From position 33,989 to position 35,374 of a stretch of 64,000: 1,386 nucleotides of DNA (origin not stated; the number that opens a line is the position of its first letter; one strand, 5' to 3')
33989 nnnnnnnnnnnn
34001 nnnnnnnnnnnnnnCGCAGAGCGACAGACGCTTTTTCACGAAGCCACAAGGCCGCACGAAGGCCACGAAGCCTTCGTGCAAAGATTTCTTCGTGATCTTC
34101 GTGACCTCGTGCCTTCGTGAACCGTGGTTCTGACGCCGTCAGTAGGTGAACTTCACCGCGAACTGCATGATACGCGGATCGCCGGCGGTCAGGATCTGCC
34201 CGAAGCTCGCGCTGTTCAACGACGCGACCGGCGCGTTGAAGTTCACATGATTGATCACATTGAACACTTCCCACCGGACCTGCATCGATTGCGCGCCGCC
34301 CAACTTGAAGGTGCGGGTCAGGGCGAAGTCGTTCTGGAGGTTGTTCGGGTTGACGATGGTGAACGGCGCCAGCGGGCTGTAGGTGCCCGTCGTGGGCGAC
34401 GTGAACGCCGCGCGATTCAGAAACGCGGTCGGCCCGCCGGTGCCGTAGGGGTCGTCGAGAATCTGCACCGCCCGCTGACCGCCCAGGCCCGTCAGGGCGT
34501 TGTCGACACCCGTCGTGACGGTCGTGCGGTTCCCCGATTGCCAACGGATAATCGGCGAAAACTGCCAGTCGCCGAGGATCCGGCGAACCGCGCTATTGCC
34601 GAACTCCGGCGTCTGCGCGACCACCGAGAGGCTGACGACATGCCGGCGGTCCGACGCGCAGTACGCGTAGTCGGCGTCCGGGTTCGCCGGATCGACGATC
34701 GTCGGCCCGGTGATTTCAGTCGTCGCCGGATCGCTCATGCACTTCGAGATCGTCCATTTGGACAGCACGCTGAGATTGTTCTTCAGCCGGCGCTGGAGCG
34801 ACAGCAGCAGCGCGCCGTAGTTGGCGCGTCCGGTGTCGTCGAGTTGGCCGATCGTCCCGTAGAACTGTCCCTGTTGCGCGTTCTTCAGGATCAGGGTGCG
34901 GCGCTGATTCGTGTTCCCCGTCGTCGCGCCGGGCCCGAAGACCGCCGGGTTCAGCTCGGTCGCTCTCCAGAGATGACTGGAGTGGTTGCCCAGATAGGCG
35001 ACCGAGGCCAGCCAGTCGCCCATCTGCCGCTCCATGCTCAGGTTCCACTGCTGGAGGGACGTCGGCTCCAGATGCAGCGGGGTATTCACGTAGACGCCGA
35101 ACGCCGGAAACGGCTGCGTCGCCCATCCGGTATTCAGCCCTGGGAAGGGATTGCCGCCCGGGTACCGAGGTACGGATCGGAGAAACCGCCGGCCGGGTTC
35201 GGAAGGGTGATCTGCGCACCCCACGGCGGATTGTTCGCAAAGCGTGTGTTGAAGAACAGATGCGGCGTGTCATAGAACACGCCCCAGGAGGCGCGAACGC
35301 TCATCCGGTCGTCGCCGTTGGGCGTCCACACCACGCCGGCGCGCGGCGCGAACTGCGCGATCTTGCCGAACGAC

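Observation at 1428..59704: Shared architecture in the spacers: hairpins built from tandem 7-9 nt words, with locus-specific words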

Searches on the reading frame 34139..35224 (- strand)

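Call 27: search_protein_families(library=pfam, proteins=[window:34139-35224:-], max_evalue=0.01)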
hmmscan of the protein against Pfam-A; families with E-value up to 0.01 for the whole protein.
window:34139-35224:- (361 aa): 1 family
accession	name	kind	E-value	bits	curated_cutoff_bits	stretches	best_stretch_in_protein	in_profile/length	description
PF25183.1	OMP_b-brl_4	-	3.3e-74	251.2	30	1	24-354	499-838/838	Outer membrane beta barrel domain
